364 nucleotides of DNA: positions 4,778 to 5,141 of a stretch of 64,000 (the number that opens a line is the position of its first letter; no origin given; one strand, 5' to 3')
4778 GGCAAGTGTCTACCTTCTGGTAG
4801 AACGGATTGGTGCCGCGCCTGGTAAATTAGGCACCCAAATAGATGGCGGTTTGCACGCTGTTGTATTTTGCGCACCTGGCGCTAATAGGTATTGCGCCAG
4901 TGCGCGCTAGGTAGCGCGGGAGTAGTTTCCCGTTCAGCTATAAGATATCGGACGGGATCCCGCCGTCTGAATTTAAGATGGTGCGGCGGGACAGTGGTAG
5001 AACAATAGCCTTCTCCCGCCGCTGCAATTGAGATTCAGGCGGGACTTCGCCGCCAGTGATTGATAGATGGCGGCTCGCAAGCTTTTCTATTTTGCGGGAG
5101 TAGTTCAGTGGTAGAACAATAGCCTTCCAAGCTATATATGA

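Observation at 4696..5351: Rearranged tRNA-Gly locus: pseudo-tRNA fragments, duplicated leader, and an 80-nt direct repeat that includes the tRNA 3' end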

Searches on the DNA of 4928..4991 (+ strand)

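Call 36: build_rna_model(alignment_id=A1, structure=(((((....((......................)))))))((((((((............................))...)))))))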
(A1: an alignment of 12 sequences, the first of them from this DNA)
Model R1 built from alignment A1 (12 sequences, 87 columns); structure: as given.
model positions 65; base pairs 15; branch points 1; effective number of sequences 12; information 0.842 bits per position. Calibrated on 0.2 Mb of random sequence (short: E-values are rough).
structure used (alignment columns):
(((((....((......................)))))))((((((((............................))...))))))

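Call 37: search_with_rna_model(model_id=R1, sources=[window, L001, L002, L003, L004, L005, L006, L007, L008, L009, L010, L011, L012, L013, L014, L015, L016, L017, L018, L019, L020, L021, L022, L023, L024, L025, L026, L027, L028, L029, L030, L031, L032, L033, L034, L035, L036, L037, L038, L039, L040, L041, L042, L043, L044, L045, L046, L047, L048, L049, L050, L051, L052, L053, L054, L055, L056, L057, L058, L059, L060, L061, L062, L063, L064, L065, L066, L067, L068, L069, L070, L071, L072, L073, L074, L075, L076, L077, L078, L079, L080], max_evalue=1, make_alignment=true)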
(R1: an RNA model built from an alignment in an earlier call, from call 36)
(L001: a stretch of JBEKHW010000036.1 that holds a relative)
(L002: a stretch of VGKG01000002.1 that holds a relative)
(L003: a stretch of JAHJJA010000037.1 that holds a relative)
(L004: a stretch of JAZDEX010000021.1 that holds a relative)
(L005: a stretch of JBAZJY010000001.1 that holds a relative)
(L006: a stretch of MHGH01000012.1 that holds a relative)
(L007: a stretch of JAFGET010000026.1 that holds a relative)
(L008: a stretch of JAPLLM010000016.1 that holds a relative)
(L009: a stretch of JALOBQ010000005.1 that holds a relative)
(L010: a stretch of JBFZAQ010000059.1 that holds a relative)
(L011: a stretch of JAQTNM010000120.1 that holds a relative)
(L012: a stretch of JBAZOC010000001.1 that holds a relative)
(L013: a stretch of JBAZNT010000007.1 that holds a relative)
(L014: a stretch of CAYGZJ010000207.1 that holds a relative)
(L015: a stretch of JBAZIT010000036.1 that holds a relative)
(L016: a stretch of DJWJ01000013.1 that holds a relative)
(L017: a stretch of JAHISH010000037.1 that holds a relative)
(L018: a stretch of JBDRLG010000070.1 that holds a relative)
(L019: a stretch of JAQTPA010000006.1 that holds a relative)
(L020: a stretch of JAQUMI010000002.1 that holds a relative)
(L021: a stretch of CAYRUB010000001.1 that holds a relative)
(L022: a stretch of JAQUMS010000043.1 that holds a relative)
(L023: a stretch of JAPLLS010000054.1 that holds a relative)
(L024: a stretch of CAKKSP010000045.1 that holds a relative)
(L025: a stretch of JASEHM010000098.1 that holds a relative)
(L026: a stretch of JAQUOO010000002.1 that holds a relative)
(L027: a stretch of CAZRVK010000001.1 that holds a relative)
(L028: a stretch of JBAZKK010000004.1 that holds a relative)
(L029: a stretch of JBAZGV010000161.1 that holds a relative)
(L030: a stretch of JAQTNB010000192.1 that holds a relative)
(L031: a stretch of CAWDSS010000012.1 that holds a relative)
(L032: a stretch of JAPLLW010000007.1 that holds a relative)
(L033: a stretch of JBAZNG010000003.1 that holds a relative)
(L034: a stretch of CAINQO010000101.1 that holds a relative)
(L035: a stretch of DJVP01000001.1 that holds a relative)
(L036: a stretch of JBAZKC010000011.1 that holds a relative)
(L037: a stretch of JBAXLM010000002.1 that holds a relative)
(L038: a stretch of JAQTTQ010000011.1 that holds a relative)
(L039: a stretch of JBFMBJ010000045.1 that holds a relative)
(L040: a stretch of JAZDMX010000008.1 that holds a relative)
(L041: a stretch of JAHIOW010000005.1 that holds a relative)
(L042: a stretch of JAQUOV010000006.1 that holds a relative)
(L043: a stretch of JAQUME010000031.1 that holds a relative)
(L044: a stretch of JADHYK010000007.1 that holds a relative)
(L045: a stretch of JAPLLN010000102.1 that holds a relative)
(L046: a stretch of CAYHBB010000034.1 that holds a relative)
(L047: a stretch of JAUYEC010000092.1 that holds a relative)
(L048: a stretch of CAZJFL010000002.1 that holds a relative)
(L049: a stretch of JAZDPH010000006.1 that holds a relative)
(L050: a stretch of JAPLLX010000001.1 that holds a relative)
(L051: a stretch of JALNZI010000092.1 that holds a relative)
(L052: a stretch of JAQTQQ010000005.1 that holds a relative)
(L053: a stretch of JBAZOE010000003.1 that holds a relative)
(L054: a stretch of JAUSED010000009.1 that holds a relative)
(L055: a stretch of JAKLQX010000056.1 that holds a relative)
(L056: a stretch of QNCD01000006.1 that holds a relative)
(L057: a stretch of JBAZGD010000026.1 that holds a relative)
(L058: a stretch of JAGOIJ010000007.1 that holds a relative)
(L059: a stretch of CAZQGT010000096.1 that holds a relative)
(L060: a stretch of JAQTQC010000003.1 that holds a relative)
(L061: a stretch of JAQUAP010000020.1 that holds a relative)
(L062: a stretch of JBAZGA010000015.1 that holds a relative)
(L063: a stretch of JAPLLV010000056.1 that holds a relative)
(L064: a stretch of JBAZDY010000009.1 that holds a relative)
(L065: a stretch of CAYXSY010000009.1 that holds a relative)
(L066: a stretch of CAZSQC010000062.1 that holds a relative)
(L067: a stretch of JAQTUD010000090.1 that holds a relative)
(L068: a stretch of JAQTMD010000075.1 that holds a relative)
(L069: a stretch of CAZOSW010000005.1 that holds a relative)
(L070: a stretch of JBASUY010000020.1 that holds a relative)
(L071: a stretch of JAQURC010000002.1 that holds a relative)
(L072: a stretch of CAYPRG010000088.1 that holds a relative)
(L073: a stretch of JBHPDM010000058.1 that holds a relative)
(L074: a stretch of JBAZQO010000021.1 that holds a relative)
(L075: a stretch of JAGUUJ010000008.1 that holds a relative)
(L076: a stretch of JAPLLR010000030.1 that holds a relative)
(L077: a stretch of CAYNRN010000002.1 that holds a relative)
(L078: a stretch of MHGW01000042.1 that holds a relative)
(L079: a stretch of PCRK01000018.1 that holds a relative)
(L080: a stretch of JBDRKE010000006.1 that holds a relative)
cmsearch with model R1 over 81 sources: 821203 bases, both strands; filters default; matches with E-value up to 1: 42.
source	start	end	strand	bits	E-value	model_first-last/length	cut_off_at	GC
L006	5747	5809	+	68.5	1.2e-13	1-65/65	no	0.56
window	4928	4991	+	66.3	3.9e-13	1-65/65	no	0.55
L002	8259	8319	+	66.2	4.1e-13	1-65/65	no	0.57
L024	3570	3629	+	64.5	1e-12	1-65/65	no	0.5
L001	3642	3704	+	63.5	1.8e-12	1-65/65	no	0.52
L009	2149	2214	+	59.2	1.9e-11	1-65/65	no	0.42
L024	3570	3629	-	57.1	5.8e-11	1-65/65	no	0.5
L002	8259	8319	-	55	1.9e-10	1-65/65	no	0.57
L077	8204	8270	+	52.8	6.4e-10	1-65/65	no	0.55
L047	8373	8437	+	50.6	2.1e-09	1-65/65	no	0.65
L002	11301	11348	+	48.4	6.8e-09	1-65/65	no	0.62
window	5014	5077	+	48.1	8.1e-09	1-65/65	no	0.61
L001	3642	3704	-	44.5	5.9e-08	1-65/65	no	0.52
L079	102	180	+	43.6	9.5e-08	1-65/65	no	0.66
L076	5754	5823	+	39.8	7.6e-07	1-65/65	no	0.56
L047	5818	5884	+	38.3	1.7e-06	1-65/65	no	0.61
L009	2149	2214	-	38.2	1.8e-06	1-65/65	no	0.42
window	4928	4991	-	37.2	3.1e-06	1-65/65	no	0.55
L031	3984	4058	+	37.2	3.2e-06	1-65/65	no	0.52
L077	4013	4081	+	36.2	5.4e-06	1-65/65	no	0.59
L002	11301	11348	-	33.7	2.1e-05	1-65/65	no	0.62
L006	5747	5809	-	31.7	6.5e-05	1-65/65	no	0.56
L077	8204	8270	-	31.3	7.9e-05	1-65/65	no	0.55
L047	8373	8437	-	27.7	0.00057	1-65/65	no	0.65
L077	4022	4081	-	27.3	0.00068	1-65/65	no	0.62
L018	133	194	+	27.3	0.00069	1-65/65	no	0.4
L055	4025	4082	-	24.7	0.003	1-65/65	no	0.6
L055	4016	4082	+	23.9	0.0045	1-65/65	no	0.58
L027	448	495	+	22.5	0.0096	1-65/65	no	0.6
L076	5754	5823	-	22.4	0.01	1-65/65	no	0.56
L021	3969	4041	+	20.7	0.026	1-65/65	no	0.44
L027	448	495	-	20.6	0.028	1-65/65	no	0.6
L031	3984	4058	-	20.6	0.028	1-65/65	no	0.52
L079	102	180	-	20.2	0.034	1-65/65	no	0.66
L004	5839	5897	+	19.2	0.059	1-65/65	no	0.59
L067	1885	1935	+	18.6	0.079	1-65/65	no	0.43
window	5014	5072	-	17.1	0.18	1-65/65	no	0.59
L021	3969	4041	-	16.5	0.26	1-65/65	no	0.44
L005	1840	1870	-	15.7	0.4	1-65/65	no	0.52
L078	961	1028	-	14.7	0.69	1-65/65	no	0.43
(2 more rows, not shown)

Alignment A2: 42 matches aligned to the model, 153 columns, each read 5' to 3' on its own strand. Consensus structure (alignment columns), stored with it:
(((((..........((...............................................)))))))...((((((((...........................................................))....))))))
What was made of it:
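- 4928..4991 (+): Element E copy 1: two hairpins, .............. then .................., inserted between tRNA nt 12 and 13 (TAGTT^CAGTGG). Covariance model R1 scores 66.3 bits, E = 4e-13 (call 37).
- Model R1 hits 4928-4991 (66 bits) and 5014-5077 (48 bits) (call 37).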

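Call 50: search_with_rna_model(model_id=R1, sources=[L088, L089, L090, L091, L092, L093, L094, L095, L096, L097, L098, L099, L100, L101, L102, L103, L104, L105, L106, L107, L108, L109, L110, L111, L112, L113, L114, L115, L116, L117, L118, L119, L120, L121, L122, L123, L124, L125, L126, L127, L128, L129, L130, L131, L132, L133, L134, L135, L136, L137, L138, L139, L140, L141, L142, L143, L144, L145, L146, L147, L148, L149, L150, L151, L152, L153, L154, L155, L156, L157, L158, L159, L160, L161, L162, L163, L164, L165, L166, L167], max_evalue=0.001, make_alignment=false)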
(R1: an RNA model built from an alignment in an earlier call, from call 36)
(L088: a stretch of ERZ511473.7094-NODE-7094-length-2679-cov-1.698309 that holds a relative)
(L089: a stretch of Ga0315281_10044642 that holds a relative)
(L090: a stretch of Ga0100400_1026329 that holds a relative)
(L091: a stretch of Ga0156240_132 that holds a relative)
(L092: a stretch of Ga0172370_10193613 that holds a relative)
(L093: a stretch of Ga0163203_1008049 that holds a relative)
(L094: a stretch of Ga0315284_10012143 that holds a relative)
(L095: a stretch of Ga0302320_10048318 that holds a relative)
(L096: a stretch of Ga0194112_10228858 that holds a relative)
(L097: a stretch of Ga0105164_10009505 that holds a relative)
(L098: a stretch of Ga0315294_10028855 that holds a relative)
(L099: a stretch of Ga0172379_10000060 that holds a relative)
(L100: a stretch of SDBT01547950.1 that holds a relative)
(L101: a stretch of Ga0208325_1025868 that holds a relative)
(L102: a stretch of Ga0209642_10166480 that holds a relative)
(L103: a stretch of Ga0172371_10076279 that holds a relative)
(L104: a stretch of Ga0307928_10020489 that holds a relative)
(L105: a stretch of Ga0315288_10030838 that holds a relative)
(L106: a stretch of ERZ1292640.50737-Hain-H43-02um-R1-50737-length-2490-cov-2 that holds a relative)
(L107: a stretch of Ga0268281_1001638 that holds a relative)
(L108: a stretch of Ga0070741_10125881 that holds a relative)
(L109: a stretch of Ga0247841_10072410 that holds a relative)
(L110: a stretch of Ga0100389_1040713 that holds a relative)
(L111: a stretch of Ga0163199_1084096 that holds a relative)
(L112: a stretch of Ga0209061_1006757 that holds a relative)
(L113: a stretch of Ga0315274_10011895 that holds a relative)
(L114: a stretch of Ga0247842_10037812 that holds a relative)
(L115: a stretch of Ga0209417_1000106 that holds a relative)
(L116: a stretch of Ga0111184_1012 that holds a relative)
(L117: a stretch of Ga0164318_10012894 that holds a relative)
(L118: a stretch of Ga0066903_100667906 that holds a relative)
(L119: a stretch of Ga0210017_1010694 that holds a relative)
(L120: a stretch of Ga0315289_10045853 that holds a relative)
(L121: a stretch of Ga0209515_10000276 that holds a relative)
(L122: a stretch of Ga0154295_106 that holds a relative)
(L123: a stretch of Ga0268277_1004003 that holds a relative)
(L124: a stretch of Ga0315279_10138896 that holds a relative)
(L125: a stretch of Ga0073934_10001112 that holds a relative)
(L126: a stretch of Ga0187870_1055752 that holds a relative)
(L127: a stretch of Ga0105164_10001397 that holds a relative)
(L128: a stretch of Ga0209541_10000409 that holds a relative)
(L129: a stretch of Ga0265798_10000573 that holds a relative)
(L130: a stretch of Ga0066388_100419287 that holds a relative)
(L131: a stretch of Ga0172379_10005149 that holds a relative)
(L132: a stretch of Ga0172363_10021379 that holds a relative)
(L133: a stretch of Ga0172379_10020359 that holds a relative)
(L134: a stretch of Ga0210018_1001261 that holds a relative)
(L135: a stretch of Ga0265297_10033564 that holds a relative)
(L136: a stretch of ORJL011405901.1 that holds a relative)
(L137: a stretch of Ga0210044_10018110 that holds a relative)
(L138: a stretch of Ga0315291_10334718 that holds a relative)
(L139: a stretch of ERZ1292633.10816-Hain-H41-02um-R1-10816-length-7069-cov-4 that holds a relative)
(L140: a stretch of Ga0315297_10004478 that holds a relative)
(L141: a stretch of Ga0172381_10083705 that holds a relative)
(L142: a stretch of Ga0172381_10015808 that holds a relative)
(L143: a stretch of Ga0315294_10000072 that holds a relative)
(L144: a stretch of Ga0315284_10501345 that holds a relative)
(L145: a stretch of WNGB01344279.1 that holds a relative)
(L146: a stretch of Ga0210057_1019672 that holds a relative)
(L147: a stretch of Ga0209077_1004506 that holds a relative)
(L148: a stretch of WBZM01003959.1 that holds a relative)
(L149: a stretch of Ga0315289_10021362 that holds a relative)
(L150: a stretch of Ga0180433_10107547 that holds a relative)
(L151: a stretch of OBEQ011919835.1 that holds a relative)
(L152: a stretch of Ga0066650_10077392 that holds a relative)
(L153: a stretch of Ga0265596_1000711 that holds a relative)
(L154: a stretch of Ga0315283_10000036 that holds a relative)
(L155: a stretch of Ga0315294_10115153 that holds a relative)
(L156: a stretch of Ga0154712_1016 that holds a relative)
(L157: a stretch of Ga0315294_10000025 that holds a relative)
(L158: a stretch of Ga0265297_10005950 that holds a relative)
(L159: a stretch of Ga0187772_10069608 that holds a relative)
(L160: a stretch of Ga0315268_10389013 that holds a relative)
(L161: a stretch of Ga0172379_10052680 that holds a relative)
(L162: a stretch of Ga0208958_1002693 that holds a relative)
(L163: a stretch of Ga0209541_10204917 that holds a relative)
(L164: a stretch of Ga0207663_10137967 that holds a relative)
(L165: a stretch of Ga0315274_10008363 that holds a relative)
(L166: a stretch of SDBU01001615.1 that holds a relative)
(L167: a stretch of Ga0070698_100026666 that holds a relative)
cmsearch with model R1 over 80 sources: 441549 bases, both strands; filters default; matches with E-value up to 0.001: 135.
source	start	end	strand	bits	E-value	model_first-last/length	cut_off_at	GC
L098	2002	2061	+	57.5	2.6e-11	1-65/65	no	0.52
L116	442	501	+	55.2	8.8e-11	1-65/65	no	0.57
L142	97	161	-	55.2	9.2e-11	1-65/65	no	0.55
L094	11557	11615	+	53.6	2.1e-10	1-65/65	no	0.53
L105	3859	3921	-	51.8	5.7e-10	1-65/65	no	0.56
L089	569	628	+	50.4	1.3e-09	1-65/65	no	0.55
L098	1145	1207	-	49.9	1.7e-09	1-65/65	no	0.54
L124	1104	1164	-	49.8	1.7e-09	1-65/65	no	0.49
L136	4778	4841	-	49.6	1.9e-09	1-65/65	no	0.56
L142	97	161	+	49.5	2.1e-09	1-65/65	no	0.55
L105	3859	3921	+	49.3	2.3e-09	1-65/65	no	0.56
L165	6412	6474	+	48.4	3.7e-09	1-65/65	no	0.51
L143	7443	7502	-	48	4.5e-09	1-65/65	no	0.62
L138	256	315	-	47.7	5.6e-09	1-65/65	no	0.47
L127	191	250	-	47.5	5.9e-09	1-65/65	no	0.58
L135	4565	4624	+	47.4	6.6e-09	1-65/65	no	0.58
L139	941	1001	-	47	8.1e-09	1-65/65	no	0.61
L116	442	501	-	46.9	8.4e-09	1-65/65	no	0.57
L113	8435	8503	-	45.7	1.7e-08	1-65/65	no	0.45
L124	1104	1164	+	45.6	1.7e-08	1-65/65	no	0.49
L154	2671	2735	+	45.6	1.7e-08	1-65/65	no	0.62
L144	382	449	+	44.9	2.5e-08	1-65/65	no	0.6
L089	569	628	-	44.7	2.8e-08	1-65/65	no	0.55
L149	1312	1379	-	44.6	2.9e-08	1-65/65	no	0.51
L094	11557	11615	-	44.1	3.8e-08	1-65/65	no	0.53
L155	2570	2631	-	43.3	6.1e-08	1-65/65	no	0.6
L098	2002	2061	-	42.3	1e-07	1-65/65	no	0.52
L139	941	1001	+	42.1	1.2e-07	1-65/65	no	0.61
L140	3775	3834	-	42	1.2e-07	1-65/65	no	0.58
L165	12967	13027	-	41.8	1.4e-07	1-65/65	no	0.48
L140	3775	3834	+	41.7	1.4e-07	1-65/65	no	0.58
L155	2570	2631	+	41.5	1.6e-07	1-65/65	no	0.6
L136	4778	4841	+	41.5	1.6e-07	1-65/65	no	0.56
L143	7443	7502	+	41.5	1.6e-07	1-65/65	no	0.62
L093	1949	2015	-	41.2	1.9e-07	1-65/65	no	0.7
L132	132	179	-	40.5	2.8e-07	1-65/65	no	0.65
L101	1207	1273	-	40.1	3.6e-07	1-65/65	no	0.69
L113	8435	8503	+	39.8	4.1e-07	1-65/65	no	0.45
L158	778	835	-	39.6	4.7e-07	1-65/65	no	0.67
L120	4181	4226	+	39.4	5.1e-07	1-65/65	no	0.5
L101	1207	1273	+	39.3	5.3e-07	1-65/65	no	0.69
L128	10828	10881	+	38.8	6.9e-07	1-65/65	no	0.59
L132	132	179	+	38.8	7e-07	1-65/65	no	0.65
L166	6067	6126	-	38.4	9e-07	1-65/65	no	0.65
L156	804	864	+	38.2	9.6e-07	1-65/65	no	0.59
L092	297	353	-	38.2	9.8e-07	1-65/65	no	0.7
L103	2907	2967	+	38.1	1e-06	1-65/65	no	0.61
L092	297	353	+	37.6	1.4e-06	1-65/65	no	0.7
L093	1949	2015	+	37.4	1.5e-06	1-65/65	no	0.7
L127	191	250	+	37.3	1.6e-06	1-65/65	no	0.58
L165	6412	6474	-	37.3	1.6e-06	1-65/65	no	0.51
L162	2475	2527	+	37.2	1.7e-06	1-65/65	no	0.51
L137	1939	1989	+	37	1.9e-06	1-65/65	no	0.53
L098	1145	1207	+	36.9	2e-06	1-65/65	no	0.54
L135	4565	4624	-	36.8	2.1e-06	1-65/65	no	0.58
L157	1663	1707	+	36.8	2.1e-06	1-65/65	no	0.64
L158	778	835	+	36.8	2.1e-06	1-65/65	no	0.67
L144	382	449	-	36.6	2.4e-06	1-65/65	no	0.6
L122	179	228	+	36.5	2.5e-06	1-65/65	no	0.52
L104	224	294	-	36.2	2.9e-06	1-65/65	no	0.45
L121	1940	1990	-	36.2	2.9e-06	1-65/65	no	0.51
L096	60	104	-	36.1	3.1e-06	1-65/65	no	0.56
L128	10828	10881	-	35.8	3.6e-06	1-65/65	no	0.59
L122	179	228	-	35.7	3.8e-06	1-65/65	no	0.52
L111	1009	1053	+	35.7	3.8e-06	1-65/65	no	0.53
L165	12967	13027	+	35.4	4.6e-06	1-65/65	no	0.48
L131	1901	1954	-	35.3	4.6e-06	1-65/65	no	0.5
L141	2206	2256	-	35.2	4.9e-06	1-65/65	no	0.53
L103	2907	2967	-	35.1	5.3e-06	1-65/65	no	0.61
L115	1896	1959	+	35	5.6e-06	1-65/65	no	0.52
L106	1647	1703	-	35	5.6e-06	1-65/65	no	0.6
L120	4181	4226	-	34.8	6.3e-06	1-65/65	no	0.5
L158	1227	1284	+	34.7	6.5e-06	1-65/65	no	0.69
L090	1540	1590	+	34.7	6.6e-06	1-65/65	no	0.51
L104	224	294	+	34.6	6.8e-06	1-65/65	no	0.45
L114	1351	1401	-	34.2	8.5e-06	1-65/65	no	0.57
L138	256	315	+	34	9.9e-06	1-65/65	no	0.47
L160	1315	1363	+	33.9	1e-05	1-53/65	3'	0.55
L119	1535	1585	-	33.8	1.1e-05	1-65/65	no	0.53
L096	60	104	+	33.3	1.4e-05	1-65/65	no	0.56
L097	1392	1451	-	33.1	1.6e-05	1-65/65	no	0.65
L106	1647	1703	+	33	1.6e-05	1-65/65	no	0.6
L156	804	864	-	33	1.6e-05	1-65/65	no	0.59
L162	2475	2527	-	33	1.6e-05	1-65/65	no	0.51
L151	2658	2719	-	33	1.7e-05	1-65/65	no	0.52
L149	1312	1379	+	32.6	2.1e-05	1-65/65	no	0.51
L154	2671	2735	-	32.6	2.1e-05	1-65/65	no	0.62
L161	151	204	-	32.4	2.3e-05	1-65/65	no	0.54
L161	151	204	+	32.1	2.7e-05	1-65/65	no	0.54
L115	1896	1959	-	32.1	2.7e-05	1-65/65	no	0.52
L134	3129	3188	-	32.1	2.7e-05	1-65/65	no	0.62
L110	1317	1368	+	32.1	2.7e-05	1-65/65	no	0.54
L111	1009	1053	-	32.1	2.7e-05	1-65/65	no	0.53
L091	1848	1900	+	31.6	3.6e-05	1-65/65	no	0.74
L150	2012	2065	+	31.5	3.7e-05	1-65/65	no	0.56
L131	1901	1954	+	31.3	4.2e-05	1-65/65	no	0.5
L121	1940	1990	+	30.5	6.5e-05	1-65/65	no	0.51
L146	4182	4235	+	30.4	7e-05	1-65/65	no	0.52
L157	1663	1707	-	30.1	8.3e-05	1-65/65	no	0.64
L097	1392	1451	+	29.9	8.9e-05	1-65/65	no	0.65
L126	930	973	+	29.8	9.4e-05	1-65/65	no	0.8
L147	1593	1651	-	29.8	9.7e-05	1-65/65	no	0.71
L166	6066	6126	+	29.6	0.00011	1-65/65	no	0.64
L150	2012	2065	-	29.6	0.00011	1-65/65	no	0.56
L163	1338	1389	-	29.1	0.00014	1-65/65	no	0.58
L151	2658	2719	+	28.9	0.00016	1-65/65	no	0.52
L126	930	973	-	28.9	0.00016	1-65/65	no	0.8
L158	1227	1285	-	28.7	0.00017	1-65/65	no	0.68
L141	2206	2256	+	28.7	0.00018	1-65/65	no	0.53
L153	6493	6546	+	28.7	0.00018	1-65/65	no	0.56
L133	5323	5373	+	28.4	0.00021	1-65/65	no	0.55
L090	1540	1590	-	28.3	0.00022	1-65/65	no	0.51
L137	1939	1989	-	28.2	0.00023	1-65/65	no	0.53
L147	1593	1651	+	28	0.00025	1-65/65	no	0.71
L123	4685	4737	+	28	0.00026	1-65/65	no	0.53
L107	5981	6032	+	28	0.00026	1-65/65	no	0.52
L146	4182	4235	-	27.8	0.00029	1-65/65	no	0.52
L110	1317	1368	-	27.8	0.00029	1-65/65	no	0.54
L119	1535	1585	+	27.6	0.00032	1-65/65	no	0.53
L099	28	82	+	27.5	0.00033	1-65/65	no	0.53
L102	91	146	+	27.5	0.00034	1-65/65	no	0.5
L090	1418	1499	+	27.3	0.00037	1-65/65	no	0.61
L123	4685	4737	-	27.3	0.00038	1-65/65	no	0.53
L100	1397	1448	+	27.1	0.00042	1-65/65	no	0.54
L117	4966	5038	+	26.9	0.00046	1-65/65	no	0.58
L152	1140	1193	-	26.8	0.0005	1-65/65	no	0.56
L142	1842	1879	-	26.7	0.00052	1-65/65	no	0.61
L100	1397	1448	-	26.4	0.0006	1-65/65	no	0.54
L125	7814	7876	-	26.4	0.0006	1-65/65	no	0.79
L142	1842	1879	+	26.3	0.00064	1-65/65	no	0.61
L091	1848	1900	-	26.2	0.0007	1-65/65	no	0.74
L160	1315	1363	-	25.9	0.0008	14-65/65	5'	0.55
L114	1351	1401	+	25.9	0.0008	1-65/65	no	0.57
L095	2171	2214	-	25.6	0.00093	1-65/65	no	0.84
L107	5981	6032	-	25.6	0.00097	1-65/65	no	0.52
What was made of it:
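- E is nearly palindromic, so its orientation cannot be called: R1 matches both strands (calls 37, 50).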
